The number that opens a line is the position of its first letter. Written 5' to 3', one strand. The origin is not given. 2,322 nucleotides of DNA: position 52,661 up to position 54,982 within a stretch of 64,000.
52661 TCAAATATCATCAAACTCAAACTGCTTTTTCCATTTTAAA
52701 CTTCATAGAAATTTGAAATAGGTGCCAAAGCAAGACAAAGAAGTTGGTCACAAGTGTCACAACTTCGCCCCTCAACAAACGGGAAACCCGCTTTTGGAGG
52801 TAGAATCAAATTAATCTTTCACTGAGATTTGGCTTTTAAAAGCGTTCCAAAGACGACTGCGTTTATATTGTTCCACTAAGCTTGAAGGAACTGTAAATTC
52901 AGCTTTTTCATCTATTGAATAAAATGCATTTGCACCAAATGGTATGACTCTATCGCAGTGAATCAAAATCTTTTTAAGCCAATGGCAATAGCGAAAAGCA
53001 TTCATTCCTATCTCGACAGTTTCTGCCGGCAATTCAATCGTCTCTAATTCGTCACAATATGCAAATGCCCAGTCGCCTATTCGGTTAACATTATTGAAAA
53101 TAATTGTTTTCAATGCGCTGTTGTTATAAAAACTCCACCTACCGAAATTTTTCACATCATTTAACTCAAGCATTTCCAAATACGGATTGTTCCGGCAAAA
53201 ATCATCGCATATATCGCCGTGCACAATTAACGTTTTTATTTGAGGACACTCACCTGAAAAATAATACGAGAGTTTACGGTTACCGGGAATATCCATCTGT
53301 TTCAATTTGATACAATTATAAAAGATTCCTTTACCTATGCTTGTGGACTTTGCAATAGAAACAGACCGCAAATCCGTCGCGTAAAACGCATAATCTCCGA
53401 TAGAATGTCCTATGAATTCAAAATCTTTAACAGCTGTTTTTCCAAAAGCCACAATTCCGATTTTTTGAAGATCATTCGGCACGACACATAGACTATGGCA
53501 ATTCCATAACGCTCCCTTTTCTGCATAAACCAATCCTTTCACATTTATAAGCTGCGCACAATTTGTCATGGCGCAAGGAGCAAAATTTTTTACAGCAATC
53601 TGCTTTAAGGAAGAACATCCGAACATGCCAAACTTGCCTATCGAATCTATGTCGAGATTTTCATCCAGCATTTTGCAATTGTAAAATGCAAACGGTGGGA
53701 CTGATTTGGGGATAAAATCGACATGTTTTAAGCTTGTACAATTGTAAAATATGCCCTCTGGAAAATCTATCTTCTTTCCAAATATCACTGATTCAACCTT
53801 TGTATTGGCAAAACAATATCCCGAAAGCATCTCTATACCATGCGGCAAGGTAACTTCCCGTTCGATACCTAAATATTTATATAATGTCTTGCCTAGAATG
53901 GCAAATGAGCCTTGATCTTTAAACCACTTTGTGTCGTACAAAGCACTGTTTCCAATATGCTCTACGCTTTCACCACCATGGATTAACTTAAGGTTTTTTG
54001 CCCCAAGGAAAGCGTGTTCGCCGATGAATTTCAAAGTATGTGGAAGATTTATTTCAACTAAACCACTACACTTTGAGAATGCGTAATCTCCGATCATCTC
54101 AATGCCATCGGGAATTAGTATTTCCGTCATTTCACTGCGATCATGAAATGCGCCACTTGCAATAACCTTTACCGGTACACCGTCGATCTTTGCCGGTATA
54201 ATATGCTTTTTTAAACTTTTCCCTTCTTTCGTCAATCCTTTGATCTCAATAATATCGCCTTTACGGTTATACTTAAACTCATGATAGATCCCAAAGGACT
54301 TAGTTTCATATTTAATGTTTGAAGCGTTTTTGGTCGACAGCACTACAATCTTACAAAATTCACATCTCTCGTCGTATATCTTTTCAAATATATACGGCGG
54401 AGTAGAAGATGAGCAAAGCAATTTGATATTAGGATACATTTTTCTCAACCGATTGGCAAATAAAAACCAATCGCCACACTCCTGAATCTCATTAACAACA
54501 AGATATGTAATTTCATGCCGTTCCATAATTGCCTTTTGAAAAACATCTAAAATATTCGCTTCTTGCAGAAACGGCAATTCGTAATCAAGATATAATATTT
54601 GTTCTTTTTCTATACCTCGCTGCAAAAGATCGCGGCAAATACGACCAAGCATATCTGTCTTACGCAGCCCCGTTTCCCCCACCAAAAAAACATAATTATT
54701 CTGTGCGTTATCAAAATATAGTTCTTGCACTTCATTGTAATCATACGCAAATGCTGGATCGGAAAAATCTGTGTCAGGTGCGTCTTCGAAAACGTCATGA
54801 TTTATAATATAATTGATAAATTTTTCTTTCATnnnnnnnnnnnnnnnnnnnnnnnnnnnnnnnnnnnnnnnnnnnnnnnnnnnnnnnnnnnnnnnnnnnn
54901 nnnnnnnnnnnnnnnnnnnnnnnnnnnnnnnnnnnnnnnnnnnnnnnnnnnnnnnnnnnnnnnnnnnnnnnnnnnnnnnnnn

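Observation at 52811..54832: NLR-like architecture: AAA_14-type P-loop domain with degenerate Walker A/B fused to BspA-type LRRs, with no secretion signal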

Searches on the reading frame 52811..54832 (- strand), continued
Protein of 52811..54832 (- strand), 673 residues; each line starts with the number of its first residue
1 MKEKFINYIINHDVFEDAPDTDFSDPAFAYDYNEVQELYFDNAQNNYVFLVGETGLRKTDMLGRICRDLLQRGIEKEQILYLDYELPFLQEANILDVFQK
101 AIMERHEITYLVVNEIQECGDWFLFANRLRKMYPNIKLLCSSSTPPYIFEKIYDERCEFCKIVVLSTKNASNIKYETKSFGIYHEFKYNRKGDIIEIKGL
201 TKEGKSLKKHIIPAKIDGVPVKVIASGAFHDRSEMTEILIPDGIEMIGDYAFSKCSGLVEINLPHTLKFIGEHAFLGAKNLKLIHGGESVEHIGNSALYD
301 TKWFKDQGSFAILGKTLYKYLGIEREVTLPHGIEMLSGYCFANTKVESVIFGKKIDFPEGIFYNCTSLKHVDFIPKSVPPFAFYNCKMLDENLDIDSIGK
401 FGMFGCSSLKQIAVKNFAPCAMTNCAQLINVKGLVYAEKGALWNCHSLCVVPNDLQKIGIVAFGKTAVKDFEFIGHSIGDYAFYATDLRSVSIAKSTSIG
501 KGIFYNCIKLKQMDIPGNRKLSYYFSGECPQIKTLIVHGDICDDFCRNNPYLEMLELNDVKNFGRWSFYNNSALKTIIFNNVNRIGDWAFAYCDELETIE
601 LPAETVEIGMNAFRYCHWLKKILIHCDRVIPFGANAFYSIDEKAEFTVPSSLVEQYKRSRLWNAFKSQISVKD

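Call 46: find_encoding_contigs(protein=P0084, flank=10000, max_places=2)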
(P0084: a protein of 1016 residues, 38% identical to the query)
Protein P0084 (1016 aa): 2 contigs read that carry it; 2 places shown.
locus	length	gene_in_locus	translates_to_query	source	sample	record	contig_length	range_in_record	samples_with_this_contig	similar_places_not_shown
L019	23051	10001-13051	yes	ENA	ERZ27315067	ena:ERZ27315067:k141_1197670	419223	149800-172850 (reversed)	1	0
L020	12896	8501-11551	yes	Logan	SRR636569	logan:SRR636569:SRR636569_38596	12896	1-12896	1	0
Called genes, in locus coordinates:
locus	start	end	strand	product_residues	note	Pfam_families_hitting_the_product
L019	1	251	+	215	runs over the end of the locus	-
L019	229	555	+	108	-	-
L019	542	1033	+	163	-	-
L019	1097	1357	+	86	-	-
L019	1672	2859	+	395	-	PF00702:Hydrolase, PF13419:HAD_2, PF13242:Hydrolase_like (weak), PF04055:Radical_SAM (weak), PF13353:Fer4_12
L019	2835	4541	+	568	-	PF13597:NRDD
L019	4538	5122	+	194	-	PF01712:dNK (faint), PF02223:Thymidylate_kin, PF13238:AAA_18 (weak)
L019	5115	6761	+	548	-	PF13306:LRR_5, PF13855:LRR_8 (faint), PF13306:LRR_5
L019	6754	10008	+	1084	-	PF00534:Glycos_transf_1, PF13692:Glyco_trans_1_4, PF08238:Sel1, PF13306:LRR_5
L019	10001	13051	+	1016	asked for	PF13173:AAA_14 (weak), PF13306:LRR_5, PF13855:LRR_8 (faint), PF13306:LRR_5, PF00719:Pyrophosphatase (weak)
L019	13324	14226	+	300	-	PF14253:AbiH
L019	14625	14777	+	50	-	-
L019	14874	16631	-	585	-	PF18998:Flg_new_2 (faint), PF11999:Ice_binding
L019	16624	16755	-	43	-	-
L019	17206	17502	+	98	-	PF04014:MazE_antitoxin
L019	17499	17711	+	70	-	-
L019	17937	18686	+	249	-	-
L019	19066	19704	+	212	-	-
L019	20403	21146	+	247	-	-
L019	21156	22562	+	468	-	PF01554:MatE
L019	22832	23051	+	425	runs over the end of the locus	PF02403:Seryl_tRNA_N, PF00587:tRNA-synt_2b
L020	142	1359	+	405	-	PF00702:Hydrolase, PF13419:HAD_2, PF13242:Hydrolase_like (weak), PF13353:Fer4_12, PF04055:Radical_SAM (weak)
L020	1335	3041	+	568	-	PF13597:NRDD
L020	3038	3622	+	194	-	PF01712:dNK (faint), PF02223:Thymidylate_kin, PF13238:AAA_18 (weak)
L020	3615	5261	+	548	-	PF13306:LRR_5, PF13855:LRR_8 (faint), PF13306:LRR_5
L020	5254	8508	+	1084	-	PF00534:Glycos_transf_1, PF13692:Glyco_trans_1_4, PF08238:Sel1, PF13306:LRR_5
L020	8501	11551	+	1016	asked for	PF13173:AAA_14 (weak), PF13306:LRR_5, PF13855:LRR_8 (faint), PF13306:LRR_5, PF00719:Pyrophosphatase (weak)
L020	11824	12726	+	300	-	PF14253:AbiH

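Call 47: find_encoding_contigs(protein=P0050, flank=10000, max_places=2)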
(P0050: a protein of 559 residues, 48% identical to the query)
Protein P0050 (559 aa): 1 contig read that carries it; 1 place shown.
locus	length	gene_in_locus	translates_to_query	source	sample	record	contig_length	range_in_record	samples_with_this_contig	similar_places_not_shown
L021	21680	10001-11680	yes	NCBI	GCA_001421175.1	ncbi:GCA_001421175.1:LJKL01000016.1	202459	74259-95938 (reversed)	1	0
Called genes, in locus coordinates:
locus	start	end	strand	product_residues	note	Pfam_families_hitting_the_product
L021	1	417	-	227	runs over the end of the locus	-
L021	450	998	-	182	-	PF13304:AAA_21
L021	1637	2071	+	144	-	PF13353:Fer4_12, PF04055:Radical_SAM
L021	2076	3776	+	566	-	PF13597:NRDD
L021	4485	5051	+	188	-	PF13238:AAA_18 (faint), PF02223:Thymidylate_kin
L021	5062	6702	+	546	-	PF13306:LRR_5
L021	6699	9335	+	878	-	PF00534:Glycos_transf_1, PF13692:Glyco_trans_1_4, PF08238:Sel1, PF13306:LRR_5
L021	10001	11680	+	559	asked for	PF13306:LRR_5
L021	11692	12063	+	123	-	PF13306:LRR_5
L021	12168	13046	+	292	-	PF04055:Radical_SAM, PF13186:SPASM (faint)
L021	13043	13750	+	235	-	PF00483:NTP_transferase, PF12804:NTP_transf_3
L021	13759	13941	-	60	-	-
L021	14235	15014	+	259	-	-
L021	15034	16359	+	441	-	PF05345:He_PIG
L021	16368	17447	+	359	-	PF09479:Flg_new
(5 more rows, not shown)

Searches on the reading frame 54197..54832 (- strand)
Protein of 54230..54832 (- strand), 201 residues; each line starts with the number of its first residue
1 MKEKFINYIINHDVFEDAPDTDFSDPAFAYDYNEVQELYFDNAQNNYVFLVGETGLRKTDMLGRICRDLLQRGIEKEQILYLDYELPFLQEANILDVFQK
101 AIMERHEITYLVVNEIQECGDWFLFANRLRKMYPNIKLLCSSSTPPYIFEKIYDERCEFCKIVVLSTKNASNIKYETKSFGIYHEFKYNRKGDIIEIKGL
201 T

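Call 13: search_solved_structures(query=window:54230-54832:-, max_evalue=10, show_alignments=3)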
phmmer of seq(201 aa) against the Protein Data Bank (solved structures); distinct sequences matched with E-value up to 10: 1.
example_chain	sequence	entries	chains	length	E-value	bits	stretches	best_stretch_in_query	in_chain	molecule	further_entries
6geb_A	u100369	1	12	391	1.3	11.9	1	44-91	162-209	DotB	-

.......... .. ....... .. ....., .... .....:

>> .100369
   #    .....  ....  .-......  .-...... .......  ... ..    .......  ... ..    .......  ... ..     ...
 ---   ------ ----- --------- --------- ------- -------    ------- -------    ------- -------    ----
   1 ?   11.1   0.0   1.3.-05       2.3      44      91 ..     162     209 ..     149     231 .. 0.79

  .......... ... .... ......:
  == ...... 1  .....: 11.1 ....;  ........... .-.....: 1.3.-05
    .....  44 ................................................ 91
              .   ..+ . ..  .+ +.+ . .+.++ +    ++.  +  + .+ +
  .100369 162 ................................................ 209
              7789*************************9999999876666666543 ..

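Call 31: predict_structure(alignment_id=A2)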
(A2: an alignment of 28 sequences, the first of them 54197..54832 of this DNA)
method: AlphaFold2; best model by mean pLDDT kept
length: 212 residues; sequences in the alignment: 28
mean_pLDDT: 86.6   pTM: 0.74
mean pLDDT of the five models: 86.6, 86.2, 86.1, 85.9, 85.2
residues with pLDDT >= 90: 125; 70-90: 64; 50-70: 15; < 50: 8
segments of 3 or more residues with pLDDT < 50: 170-177
pLDDT, mean of each block of 10 residues (from residue 1): 82 68 78 93 94 90 92 93 89 89 89 94 95 96 94 94 79 48 87 83 93 84
secondary structure, 60 per line:
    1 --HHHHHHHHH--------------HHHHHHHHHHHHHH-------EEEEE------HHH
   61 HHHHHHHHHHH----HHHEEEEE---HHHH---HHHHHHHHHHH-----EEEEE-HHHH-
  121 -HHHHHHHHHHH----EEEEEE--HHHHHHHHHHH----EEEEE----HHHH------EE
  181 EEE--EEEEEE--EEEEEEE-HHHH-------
elements in order: H3-11 H26-39 E47-51 H58-71 E79-83 H87-90 H94-104 E110-114 H116-119 H122-132 E137-142 H145-155 E160-164 H169-172 E179-183 E186-191 E194-200 H202-205

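Call 33: fold_search(model_id=the predicted structure, library=pdb)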
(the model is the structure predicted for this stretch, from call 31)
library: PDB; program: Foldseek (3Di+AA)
matches with E <= 10: 1543; with E <= 0.001: 69
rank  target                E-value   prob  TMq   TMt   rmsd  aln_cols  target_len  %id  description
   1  8s0e_G                2.8e-05  1.00  0.40  0.28  10.2       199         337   15  H. sapiens OCCM bound to double stranded DNA (released 2024-10-02)
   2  2qby_A                3.4e-05  1.00  0.44  0.28   8.0       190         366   16  Crystal structure of a heterodimer of Cdc6/Orc1 initiators bound to origin DNA (from S. solfataricus) (released 2007-09-11)
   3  5vqa                  4.7e-05  1.00  0.38  0.25   7.6       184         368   16  Structure of human TRIP13, ATP-bound form (released 2017-06-14)
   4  2z4r_A                6.5e-05  1.00  0.47  0.42   4.8       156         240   17  Crystal structure of domain III from the Thermotoga maritima replication initiation protein DnaA (released 2008-02-19)
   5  4xgu_A                6.9e-05  1.00  0.37  0.24  10.8       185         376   15  Structure of C. elegans PCH-2 (released 2015-05-06)
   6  6qel_G                8.4e-05  1.00  0.45  0.42   5.7       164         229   16  E. coli DnaBC apo complex (released 2019-03-06)
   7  7jgr_D                9.6e-05  1.00  0.43  0.24  10.1       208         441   12  Structure of Drosophila ORC bound to DNA (84 bp) and Cdc6 (released 2020-09-09)
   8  7uiw_F                1.3e-04  1.00  0.47  0.21   4.8       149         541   16  ClpAP complex bound to ClpS N-terminal extension, class IIb (released 2022-11-09)
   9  6rqc_D                1.3e-04  0.99  0.37  0.21  10.4       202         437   14  Cryo-EM structure of an MCM loading intermediate (released 2019-11-20)
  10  1jbk                  1.6e-04  1.00  0.44  0.48   7.1       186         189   16  Crystal Structure of the First Nucelotide Binding Domain of ClpB (released 2002-06-05)
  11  2hcb_D                1.8e-04  1.00  0.42  0.30   7.7       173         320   16  Structure of AMPPCP-bound DnaA from Aquifex aeolicus (released 2006-07-25)
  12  5vq9                  2.0e-04  1.00  0.34  0.23   7.5       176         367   15  Structure of human TRIP13, Apo form (released 2017-06-14)
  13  7uiz_F                2.5e-04  1.00  0.48  0.20   4.3       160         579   13  ClpAP complex bound to ClpS N-terminal extension, class IIc (released 2022-11-09)
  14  8bv3_A                2.5e-04  1.00  0.46  0.42   5.0       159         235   19  Bacillus subtilis DnaA domain III structure (released 2023-12-13)
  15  7uiy_C                2.5e-04  1.00  0.40  0.17   6.5       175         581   15  ClpAP complex bound to ClpS N-terminal extension, class IIIa (released 2022-10-26)
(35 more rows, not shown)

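Call 38: search_protein_representatives(alignment_id=A2)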
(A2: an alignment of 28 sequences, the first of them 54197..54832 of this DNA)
Query: 28 sequences, 213 profile positions. Proteins with E-value up to 0.001 (for the whole library): 1378; up to 1e-10: 55; up to 1e-30: 15. The best 150 are listed.
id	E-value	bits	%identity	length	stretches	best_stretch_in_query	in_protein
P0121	2.2e-92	324.8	-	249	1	1-213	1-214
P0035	6.9e-84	297.0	-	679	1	3-213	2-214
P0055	3.3e-81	288.3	-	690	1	4-213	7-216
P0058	9.6e-80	283.5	-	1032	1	3-213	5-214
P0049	7.6e-77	274.0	-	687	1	4-213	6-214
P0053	1.7e-76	272.9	-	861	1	4-213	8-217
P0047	1.1e-75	270.3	-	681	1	3-213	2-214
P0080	6.6e-75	267.7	-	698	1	4-213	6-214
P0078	2.3e-74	265.9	-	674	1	1-213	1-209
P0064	3.6e-74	265.3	-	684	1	6-213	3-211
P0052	8.3e-67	241.2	-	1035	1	6-213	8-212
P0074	1.6e-59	217.5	-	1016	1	6-213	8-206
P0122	4.7e-52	193.0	-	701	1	21-213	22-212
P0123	9.4e-45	169.2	-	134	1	1-132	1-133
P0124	2.6e-41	157.9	-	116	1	99-211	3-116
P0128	2.1e-15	73.3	-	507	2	32-155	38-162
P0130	6.8e-14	68.3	-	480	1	27-164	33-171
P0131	1.3e-13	67.4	-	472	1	25-158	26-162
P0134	2.9e-12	63.0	-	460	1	1-149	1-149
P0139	1.3e-11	60.9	-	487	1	31-152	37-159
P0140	1.3e-11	60.8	-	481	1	41-153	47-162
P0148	3.8e-11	59.3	-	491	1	43-156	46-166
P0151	5.2e-11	58.9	-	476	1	32-155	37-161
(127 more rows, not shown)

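Call 39: search_protein_families(library=pfam, proteins=[P0128, P0130, P0131, P0134, P0139, P0140, P0148, P0151, P0122, P0121], max_evalue=0.001)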
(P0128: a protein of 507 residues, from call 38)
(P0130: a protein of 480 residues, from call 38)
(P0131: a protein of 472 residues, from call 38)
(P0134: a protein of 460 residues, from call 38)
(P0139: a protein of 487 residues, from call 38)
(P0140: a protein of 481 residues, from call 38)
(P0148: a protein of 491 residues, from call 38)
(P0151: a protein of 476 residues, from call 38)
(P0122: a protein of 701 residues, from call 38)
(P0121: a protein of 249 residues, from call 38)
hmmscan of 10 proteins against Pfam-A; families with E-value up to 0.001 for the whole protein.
P0128 (507 aa): 2 families
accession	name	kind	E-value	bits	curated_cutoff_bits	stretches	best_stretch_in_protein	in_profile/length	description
PF13173.12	AAA_14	-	1.2e-33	116.3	27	1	52-182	3-129/129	AAA domain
PF13635.12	DUF4143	-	4.3e-25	88.7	28.1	1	293-447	1-160/160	Domain of unknown function (DUF4143)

P0130 (480 aa): 2 families
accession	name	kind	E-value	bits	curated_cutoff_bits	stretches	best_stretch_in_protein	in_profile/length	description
PF13173.12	AAA_14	-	3.8e-31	108.2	27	1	52-182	3-129/129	AAA domain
PF13635.12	DUF4143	-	8.2e-30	104.1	28.1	1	258-416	1-160/160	Domain of unknown function (DUF4143)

P0131 (472 aa): 2 families
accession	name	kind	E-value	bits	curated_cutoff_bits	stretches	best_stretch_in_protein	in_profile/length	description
PF13173.12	AAA_14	-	1.5e-28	99.8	27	1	48-182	2-129/129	AAA domain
PF13635.12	DUF4143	-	3.8e-22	79.2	28.1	1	258-414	3-159/160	Domain of unknown function (DUF4143)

P0134 (460 aa): 5 families
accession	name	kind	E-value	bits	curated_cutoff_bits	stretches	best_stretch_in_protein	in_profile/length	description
PF13173.12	AAA_14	-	9.1e-34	116.7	27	1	45-173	3-128/129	AAA domain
PF13635.12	DUF4143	-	1.5e-32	113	28.1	1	252-406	2-159/160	Domain of unknown function (DUF4143)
PF20720.3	nSTAND3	-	0.00029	21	27.2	1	33-75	6-48/155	Novel STAND NTPase 3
PF01637.24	ATPase_2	-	0.00049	20.4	33.2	0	34-80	8-54/225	ATPase domain predominantly from Archaea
PF13401.12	AAA_22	-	0.00077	20.2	27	0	44-68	5-29/130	AAA domain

P0139 (487 aa): 2 families
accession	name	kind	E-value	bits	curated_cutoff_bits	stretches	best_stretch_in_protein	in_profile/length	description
PF13173.12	AAA_14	-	3.1e-33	115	27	1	51-182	2-129/129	AAA domain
PF13635.12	DUF4143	-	2.4e-30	105.8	28.1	1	259-417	1-160/160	Domain of unknown function (DUF4143)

P0140 (481 aa): 6 families
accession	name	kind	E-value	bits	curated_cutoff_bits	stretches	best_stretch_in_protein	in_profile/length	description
PF13173.12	AAA_14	-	4.5e-33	114.4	27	1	51-184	2-129/129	AAA domain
PF13635.12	DUF4143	-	3.7e-26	92.2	28.1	1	260-417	1-160/160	Domain of unknown function (DUF4143)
PF12802.13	MarR_2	-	2.6e-06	27.9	27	1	281-321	13-52/61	MarR family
PF13401.12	AAA_22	-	5.4e-05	23.9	27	0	52-127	6-94/130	AAA domain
PF13191.12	AAA_16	-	0.00026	22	32.6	0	39-113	13-88/167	AAA ATPase domain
PF01637.24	ATPase_2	-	0.00093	19.5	33.2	0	48-83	17-50/225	ATPase domain predominantly from Archaea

P0148 (491 aa): 3 families
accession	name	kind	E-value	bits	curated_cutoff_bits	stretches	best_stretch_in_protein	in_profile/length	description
PF13173.12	AAA_14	-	9.6e-21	74.6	27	1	51-191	5-129/129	AAA domain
PF13635.12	DUF4143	-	4.3e-17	62.7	28.1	1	266-419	3-157/160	Domain of unknown function (DUF4143)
PF01637.24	ATPase_2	-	0.00039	20.7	33.2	0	50-85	22-54/225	ATPase domain predominantly from Archaea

P0151 (476 aa): 4 families
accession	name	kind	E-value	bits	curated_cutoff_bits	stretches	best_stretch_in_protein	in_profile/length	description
PF13173.12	AAA_14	-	8.7e-31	107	27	1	51-181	3-129/129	AAA domain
PF13635.12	DUF4143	-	1.3e-24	87.2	28.1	1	256-412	1-159/160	Domain of unknown function (DUF4143)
PF13191.12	AAA_16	-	0.0008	20.4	32.6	0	38-102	13-72/167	AAA ATPase domain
PF13481.12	AAA_25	-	0.00087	19.4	27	0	51-92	34-83/195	AAA domain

P0122 (701 aa): 3 families
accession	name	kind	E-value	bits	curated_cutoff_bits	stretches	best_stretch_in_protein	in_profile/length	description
PF13306.12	LRR_5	-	5.4e-50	169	27.7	3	563-665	3-101/127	BspA type Leucine rich repeat region (6 copies)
PF13173.12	AAA_14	-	3.2e-05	24.4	27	1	75-151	28-106/129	AAA domain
PF13855.12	LRR_8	-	5.9e-05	23.2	27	0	245-283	14-53/61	Leucine rich repeat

P0121 (249 aa): 1 family
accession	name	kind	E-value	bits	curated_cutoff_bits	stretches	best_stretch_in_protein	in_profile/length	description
PF13173.12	AAA_14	-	1.3e-07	32.1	27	1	62-154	19-107/129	AAA domain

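Call 70: search_protein_families(library=phrogs, proteins=[window:54299-54832:-], max_evalue=0.001)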
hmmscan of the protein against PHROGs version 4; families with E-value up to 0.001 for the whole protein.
window:54299-54832:- (178 aa): 0 families
